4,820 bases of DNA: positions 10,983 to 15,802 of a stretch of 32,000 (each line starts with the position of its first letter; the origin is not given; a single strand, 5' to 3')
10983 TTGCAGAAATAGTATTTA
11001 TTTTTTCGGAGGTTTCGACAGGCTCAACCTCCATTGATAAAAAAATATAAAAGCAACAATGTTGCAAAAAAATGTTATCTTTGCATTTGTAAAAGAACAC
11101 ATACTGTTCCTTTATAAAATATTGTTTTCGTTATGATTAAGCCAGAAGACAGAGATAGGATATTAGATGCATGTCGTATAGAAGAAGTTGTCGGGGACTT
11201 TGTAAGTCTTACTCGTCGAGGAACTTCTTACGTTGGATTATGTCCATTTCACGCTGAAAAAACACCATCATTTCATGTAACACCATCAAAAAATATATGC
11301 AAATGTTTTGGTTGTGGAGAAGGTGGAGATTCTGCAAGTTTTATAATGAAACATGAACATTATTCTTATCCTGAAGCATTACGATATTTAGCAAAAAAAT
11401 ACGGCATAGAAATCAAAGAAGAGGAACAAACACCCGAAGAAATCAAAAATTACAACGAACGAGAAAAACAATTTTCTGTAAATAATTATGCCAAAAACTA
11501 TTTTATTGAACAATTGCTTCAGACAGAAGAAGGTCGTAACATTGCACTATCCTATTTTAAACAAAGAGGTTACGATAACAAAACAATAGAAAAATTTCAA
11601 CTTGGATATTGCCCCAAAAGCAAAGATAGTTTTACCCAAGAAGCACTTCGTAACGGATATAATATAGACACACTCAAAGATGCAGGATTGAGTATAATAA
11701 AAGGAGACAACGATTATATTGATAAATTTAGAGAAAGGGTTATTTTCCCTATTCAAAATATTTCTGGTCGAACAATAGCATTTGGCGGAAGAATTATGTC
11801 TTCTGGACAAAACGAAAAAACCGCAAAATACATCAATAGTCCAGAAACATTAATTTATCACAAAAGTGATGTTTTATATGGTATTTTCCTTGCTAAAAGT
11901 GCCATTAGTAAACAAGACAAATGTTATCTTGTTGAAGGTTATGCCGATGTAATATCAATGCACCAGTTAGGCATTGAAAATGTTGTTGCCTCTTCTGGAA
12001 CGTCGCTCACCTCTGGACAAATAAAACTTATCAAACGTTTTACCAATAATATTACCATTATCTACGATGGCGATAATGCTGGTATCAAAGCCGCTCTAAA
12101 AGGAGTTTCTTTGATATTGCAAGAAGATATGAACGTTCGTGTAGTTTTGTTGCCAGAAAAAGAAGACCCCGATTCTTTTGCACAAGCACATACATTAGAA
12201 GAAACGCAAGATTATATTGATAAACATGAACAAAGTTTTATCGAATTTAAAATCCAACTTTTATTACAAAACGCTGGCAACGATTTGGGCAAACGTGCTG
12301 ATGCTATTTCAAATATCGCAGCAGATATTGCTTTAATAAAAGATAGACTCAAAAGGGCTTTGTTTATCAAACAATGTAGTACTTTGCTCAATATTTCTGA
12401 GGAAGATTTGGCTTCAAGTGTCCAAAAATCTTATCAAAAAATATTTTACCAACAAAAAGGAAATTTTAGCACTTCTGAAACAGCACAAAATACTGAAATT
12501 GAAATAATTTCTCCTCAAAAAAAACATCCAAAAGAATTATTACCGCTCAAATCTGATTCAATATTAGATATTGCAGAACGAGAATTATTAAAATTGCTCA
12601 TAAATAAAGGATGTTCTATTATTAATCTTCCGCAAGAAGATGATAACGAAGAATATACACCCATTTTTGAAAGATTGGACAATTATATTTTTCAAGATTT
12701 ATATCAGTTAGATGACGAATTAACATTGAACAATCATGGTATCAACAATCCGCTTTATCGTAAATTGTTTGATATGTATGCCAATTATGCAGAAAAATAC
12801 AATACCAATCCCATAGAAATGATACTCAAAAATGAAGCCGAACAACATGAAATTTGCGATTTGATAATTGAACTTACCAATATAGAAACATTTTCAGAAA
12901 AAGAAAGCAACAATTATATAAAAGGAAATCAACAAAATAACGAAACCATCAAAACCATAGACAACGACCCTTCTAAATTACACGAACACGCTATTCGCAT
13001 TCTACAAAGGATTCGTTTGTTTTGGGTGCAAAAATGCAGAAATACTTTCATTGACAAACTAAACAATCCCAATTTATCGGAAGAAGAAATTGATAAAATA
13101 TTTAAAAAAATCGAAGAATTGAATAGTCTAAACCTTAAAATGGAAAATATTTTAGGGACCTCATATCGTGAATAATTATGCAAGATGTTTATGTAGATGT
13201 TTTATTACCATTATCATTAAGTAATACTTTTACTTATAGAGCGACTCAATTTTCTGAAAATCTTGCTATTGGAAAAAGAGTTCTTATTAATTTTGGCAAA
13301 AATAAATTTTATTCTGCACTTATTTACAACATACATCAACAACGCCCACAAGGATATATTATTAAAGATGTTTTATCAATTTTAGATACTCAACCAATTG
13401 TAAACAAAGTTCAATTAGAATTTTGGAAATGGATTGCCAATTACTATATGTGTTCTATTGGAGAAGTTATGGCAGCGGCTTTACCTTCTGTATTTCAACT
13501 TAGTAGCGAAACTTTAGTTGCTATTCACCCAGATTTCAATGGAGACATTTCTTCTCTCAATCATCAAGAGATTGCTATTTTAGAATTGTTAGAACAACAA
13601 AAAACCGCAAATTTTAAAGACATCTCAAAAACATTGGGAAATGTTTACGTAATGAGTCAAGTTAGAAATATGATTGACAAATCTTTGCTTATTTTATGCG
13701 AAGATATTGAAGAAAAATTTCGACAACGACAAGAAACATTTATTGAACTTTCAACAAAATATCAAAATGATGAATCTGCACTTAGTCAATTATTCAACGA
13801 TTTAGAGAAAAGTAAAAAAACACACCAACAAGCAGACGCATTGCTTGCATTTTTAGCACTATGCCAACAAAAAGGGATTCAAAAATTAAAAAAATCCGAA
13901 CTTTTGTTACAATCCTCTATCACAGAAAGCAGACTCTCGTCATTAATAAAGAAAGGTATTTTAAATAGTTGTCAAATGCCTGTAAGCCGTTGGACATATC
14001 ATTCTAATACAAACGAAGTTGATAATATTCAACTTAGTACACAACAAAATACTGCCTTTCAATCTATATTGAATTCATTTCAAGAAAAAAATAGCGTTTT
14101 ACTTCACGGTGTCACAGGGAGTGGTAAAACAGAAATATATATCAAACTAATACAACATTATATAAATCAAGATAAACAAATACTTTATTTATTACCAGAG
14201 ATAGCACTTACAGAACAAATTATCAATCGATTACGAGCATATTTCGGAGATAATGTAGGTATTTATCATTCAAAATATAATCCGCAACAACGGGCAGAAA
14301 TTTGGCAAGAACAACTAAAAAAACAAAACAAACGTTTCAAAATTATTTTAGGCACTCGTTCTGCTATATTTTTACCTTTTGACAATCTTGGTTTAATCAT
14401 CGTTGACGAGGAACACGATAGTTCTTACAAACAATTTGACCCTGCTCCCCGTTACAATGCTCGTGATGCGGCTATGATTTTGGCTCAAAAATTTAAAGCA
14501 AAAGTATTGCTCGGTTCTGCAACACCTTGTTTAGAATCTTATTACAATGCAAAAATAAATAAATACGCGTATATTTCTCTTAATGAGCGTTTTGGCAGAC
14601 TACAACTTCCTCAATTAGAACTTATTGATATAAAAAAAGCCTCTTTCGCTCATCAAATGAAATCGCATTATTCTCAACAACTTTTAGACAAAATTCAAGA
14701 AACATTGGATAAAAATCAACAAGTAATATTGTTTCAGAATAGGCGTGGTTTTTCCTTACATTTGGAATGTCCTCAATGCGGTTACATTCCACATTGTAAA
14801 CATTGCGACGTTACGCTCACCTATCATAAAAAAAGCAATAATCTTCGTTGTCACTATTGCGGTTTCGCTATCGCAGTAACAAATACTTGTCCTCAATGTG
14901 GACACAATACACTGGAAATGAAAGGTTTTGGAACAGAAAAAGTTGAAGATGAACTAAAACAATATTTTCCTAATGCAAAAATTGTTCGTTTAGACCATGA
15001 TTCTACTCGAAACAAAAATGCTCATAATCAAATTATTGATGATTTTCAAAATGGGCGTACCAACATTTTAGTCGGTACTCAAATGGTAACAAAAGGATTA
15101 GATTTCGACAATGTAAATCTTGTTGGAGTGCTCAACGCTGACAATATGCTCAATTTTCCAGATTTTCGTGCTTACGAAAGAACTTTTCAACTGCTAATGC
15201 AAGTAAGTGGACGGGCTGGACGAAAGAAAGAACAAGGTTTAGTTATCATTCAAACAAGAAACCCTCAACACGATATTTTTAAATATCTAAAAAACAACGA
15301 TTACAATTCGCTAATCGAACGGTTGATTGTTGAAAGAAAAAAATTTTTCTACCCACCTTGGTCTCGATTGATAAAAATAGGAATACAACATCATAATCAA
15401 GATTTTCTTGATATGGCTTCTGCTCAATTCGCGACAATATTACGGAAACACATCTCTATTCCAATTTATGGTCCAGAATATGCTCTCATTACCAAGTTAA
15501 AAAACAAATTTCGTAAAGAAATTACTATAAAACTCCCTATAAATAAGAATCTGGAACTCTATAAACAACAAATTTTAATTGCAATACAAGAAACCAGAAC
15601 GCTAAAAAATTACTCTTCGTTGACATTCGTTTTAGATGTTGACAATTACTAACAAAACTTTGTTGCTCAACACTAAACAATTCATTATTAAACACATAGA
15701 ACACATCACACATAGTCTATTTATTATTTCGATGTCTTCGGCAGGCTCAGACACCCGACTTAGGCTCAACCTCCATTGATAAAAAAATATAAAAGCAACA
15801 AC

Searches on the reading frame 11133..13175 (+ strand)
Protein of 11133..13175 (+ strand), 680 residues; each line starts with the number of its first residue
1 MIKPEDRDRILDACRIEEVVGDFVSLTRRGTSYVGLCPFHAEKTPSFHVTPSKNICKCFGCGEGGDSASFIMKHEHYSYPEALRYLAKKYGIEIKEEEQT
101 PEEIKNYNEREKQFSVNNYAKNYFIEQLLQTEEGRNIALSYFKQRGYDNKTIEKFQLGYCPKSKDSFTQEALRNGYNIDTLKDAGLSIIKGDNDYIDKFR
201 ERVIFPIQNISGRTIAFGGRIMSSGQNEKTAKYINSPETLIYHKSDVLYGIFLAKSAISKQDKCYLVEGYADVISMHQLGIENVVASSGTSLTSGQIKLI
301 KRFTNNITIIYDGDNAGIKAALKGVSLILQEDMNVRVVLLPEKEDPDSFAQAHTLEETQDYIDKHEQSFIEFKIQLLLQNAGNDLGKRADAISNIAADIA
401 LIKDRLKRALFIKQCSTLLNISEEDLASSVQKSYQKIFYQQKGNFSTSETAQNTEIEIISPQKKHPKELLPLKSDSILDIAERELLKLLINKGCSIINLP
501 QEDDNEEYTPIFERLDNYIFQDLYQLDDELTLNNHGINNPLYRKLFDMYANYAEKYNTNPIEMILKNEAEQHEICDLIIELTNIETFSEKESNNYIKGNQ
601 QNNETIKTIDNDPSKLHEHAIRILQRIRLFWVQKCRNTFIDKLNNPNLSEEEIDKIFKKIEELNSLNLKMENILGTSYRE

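Call 9: search_protein_families(library=pfam, proteins=[window:11133-13175:+])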
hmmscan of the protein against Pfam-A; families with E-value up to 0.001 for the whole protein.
window:11133-13175:+ (680 aa): 7 families
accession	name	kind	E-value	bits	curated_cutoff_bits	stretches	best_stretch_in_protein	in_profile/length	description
PF08275.17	DNAG_N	-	3.3e-38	131.1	26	1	125-254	2-127/128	DNA primase catalytic core, N-terminal domain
PF01807.25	Zn_ribbon_DnaG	-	4.4e-33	113.4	24.9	1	6-98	5-97/98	CHC2 zinc finger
PF13155.12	Toprim_2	-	1.1e-22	80.6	22.1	1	265-349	1-87/88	Toprim-like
PF13662.12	Toprim_4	-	4.4e-17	62.5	25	1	264-338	3-84/85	Toprim domain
PF01751.28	Toprim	-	6.1e-11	42.8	23.1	1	265-328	3-80/96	Toprim domain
PF13362.12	Toprim_3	-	2.5e-07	31.5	27.2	1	265-353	3-92/95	Toprim domain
PF10410.14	DnaB_bind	-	2.4e-06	28.1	20.6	1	370-424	1-56/56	DnaB-helicase binding domain of primase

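Call 14: find_related_loci(query=window:11133-13175:+, collection=genome_contigs, flank=10000)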
Query window:11133-13175:+ (680 aa) in genome_contigs; peptide patterns used: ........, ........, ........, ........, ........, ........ (x = any residue, [..] = any of these).
65 stretches matched a pattern; 21 encode a relative of the query (tblastn E <= 1e-3); 21 distinct loci.
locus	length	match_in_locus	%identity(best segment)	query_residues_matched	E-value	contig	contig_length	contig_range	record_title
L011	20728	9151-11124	47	1-679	0e+0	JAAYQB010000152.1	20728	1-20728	MAG: Bacteroidales bacterium isolate AS22ysBPME_304 208818_AS22, whole genome shotgun sequence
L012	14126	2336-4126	45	1-588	8e-167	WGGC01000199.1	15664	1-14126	MAG: Bacteroidales bacterium isolate S147_9 k151_95603, whole genome shotgun sequence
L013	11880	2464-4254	45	1-588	8e-167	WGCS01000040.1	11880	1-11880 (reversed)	MAG: Bacteroidales bacterium isolate S145_13 k151_130758, whole genome shotgun sequence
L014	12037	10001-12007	42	1-680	2e-159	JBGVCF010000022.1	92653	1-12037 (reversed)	MAG: Candidatus Cryptobacteroides sp. isolate ruminal_MAG_390 ruminal_MAG_390_contig_0022, whole genome shotgun sequence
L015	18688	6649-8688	41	1-680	6e-157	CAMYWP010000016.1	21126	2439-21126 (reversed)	MAG TPA_asm: uncultured Bacteroidales bacterium isolate SRR10912537_bin.7_metaWRAP_v1.3_MAG genome assembly, contig: ERZ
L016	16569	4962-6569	46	15-568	8e-155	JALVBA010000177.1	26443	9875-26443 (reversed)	MAG: Marinilabiliaceae bacterium isolate 132-544_metabat2_scaf2bin.125 132-544_scaffold_304_c1, whole genome shotgun seq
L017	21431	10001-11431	50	1-491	2e-154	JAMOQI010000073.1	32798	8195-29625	MAG: Bacteroidales bacterium isolate 4559-240_metabat2_scaf2bin.068 4559-240_scaffold_591_c1, whole genome shotgun seque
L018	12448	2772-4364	47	9-555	5e-153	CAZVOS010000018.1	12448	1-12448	MAG TPA_asm: uncultured Bacteroidales bacterium isolate SRP178699_co1_517 genome assembly, contig: NODE_6804_length_1244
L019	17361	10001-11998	42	1-680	9e-154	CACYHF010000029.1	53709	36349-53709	MAG: uncultured Bacteroidia bacterium isolate RUG11937 genome assembly, contig: RUG11937_asm_29, whole genome shotgun se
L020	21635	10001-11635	45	1-549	2e-151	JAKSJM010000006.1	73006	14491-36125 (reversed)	MAG: Bacteroidales bacterium isolate Horse_feces47 MAG047_6, whole genome shotgun sequence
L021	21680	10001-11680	44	1-556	2e-150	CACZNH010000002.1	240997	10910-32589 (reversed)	MAG: uncultured Bacteroidales bacterium isolate RUG12777 genome assembly, contig: RUG12777_asm_2, whole genome shotgun s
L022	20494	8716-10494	41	1-580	3e-148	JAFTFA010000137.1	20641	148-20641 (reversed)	MAG: Muribaculaceae bacterium isolate RGIG3759 Roe_deer_Abomasum-2__c88703, whole genome shotgun sequence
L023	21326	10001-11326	53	1-442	5e-146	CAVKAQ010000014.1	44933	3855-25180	Butyricicoccaceae bacterium isolate H07689-L1_cleanbin_000008 genome assembly, contig: Spades_H07689-L1_contig_409, whol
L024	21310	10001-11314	51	1-439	1e-141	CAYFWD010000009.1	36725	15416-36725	MAG TPA_asm: uncultured Bacteroidaceae bacterium isolate ERP107106_co1_295 genome assembly, contig: NODE_968_length_3672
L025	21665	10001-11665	44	1-552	2e-140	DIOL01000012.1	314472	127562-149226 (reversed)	MAG TPA_asm: Bacteroidales bacterium UBA5515 UBA5515_contig_1373, whole genome shotgun sequence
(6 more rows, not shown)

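Call 15: find_encoding_contigs(protein=window:11133-13175:+, flank=8000, max_places=10)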
Protein window:11133-13175:+ (680 aa): 2 contigs read that carry it; 2 places shown.
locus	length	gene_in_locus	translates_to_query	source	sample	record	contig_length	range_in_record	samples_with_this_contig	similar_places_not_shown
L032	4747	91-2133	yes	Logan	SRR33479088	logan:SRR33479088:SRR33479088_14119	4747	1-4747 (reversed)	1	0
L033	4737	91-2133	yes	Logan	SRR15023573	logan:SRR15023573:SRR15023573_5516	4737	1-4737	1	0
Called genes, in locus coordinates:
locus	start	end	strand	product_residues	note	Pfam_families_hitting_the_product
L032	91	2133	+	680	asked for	PF01807:Zn_ribbon_DnaG, PF08275:DNAG_N, PF01751:Toprim, PF13155:Toprim_2, PF13362:Toprim_3 (weak), PF13662:Toprim_4, PF10410:DnaB_bind (weak)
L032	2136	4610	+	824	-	PF17764:PriA_3primeBD, PF22590:Cas3-like_C_2 (faint), PF04851:ResIII, PF00270:DEAD, PF20720:nSTAND3, PF18319:Zn_ribbon_PriA, PF00271:Helicase_C, PF18074:PriA_C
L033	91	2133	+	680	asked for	PF01807:Zn_ribbon_DnaG, PF08275:DNAG_N, PF01751:Toprim, PF13155:Toprim_2, PF13362:Toprim_3 (weak), PF13662:Toprim_4, PF10410:DnaB_bind (weak)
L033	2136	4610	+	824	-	PF17764:PriA_3primeBD, PF22590:Cas3-like_C_2 (faint), PF04851:ResIII, PF00270:DEAD, PF20720:nSTAND3, PF18319:Zn_ribbon_PriA, PF00271:Helicase_C, PF18074:PriA_C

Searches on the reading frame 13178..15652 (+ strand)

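Call 9: search_protein_families(library=pfam, proteins=[window:13178-15652:+])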
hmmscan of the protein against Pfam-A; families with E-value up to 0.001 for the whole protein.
window:13178-15652:+ (824 aa): 8 families
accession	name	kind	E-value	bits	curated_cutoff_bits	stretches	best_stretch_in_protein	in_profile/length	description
PF17764.6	PriA_3primeBD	-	1e-24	86.6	22.7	1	7-103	1-96/96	3'DNA-binding domain (3'BD)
PF00270.35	DEAD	-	5.5e-21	75.5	26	1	290-450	4-160/167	DEAD/DEAH box helicase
PF04851.21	ResIII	-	1e-20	74.8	22.5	1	284-450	2-162/164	Type III restriction enzyme, res subunit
PF00271.37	Helicase_C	-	6.5e-14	52.6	23.5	1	589-683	28-109/110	Helicase conserved C-terminal domain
PF18319.7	Zn_ribbon_PriA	-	2.3e-11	43.9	26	1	540-564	1-25/27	PriA DNA helicase Cys-rich region (CRR) domain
PF18074.6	PriA_C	-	7.9e-10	39.9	26.9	1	727-822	1-94/95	Primosomal protein N C-terminal domain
PF20720.3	nSTAND3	-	7.2e-08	32.7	27.2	1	290-398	3-115/155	Novel STAND NTPase 3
PF22590.2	Cas3-like_C_2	-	8.3e-06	26.5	27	0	611-684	43-105/106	CRISPR-associated nuclease/helicase Cas3, C-terminal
